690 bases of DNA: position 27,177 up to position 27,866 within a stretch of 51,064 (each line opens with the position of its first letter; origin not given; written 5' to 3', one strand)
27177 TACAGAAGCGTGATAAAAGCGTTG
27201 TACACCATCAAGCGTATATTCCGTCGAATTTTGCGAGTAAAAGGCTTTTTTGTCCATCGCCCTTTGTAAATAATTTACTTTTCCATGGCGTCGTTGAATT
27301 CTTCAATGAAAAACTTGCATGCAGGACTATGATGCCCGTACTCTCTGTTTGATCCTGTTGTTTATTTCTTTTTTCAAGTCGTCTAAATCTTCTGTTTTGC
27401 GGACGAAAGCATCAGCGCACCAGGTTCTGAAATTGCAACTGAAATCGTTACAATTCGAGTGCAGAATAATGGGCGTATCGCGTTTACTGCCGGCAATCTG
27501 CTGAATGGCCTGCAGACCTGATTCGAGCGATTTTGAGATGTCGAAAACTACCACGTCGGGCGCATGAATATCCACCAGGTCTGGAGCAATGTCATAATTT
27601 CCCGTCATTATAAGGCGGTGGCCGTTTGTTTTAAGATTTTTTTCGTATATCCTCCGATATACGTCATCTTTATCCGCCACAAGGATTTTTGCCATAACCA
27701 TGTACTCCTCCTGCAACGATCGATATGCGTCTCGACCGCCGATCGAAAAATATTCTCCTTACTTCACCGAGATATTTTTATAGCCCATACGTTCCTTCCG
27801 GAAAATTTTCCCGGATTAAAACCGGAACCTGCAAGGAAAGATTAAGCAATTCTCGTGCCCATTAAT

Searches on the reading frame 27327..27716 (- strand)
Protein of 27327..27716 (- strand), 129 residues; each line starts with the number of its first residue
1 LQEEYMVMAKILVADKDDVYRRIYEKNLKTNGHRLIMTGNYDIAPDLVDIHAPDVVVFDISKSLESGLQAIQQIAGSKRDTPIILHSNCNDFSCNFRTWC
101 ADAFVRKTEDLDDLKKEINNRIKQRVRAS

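Call 15: search_protein_families(library=pfam, proteins=[window:27327-27716:-])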
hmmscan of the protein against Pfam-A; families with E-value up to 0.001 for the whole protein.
window:27327-27716:- (129 aa): 1 family
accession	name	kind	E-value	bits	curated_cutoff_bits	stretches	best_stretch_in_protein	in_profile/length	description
PF00072.30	Response_reg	-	2.9e-09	37.5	30.2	1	11-118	1-110/111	Response regulator receiver domain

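Call 61: search_protein_families(library=ncbifam, proteins=[window:27327-27716:-], max_evalue=0.00001)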
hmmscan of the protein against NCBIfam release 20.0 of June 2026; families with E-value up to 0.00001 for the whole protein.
window:27327-27716:- (129 aa): 5 families
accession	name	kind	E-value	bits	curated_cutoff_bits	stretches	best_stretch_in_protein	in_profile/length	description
NF045505.1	RR_RssB_Pseudo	equivalog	3.1e-09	36.4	700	1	8-121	5-121/394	two-component system response regulator RssB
NF008469.0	PRK11361.1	equivalog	4.7e-09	35.4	714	1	8-119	4-117/461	acetoacetate metabolism transcriptional regulator AtoC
NF007969.0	PRK10693.1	equivalog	1e-08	34.6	329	1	6-120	5-122/337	two-component system response regulator RssB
TIGR01818.1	ntrC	equivalog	6.3e-08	31.8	558.6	1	11-114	1-106/463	nitrogen regulation protein NR(I)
TIGR02154.1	PhoB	equivalog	1.4e-06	27.8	296.2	1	9-87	3-83/226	phosphate regulon transcriptional regulator PhoB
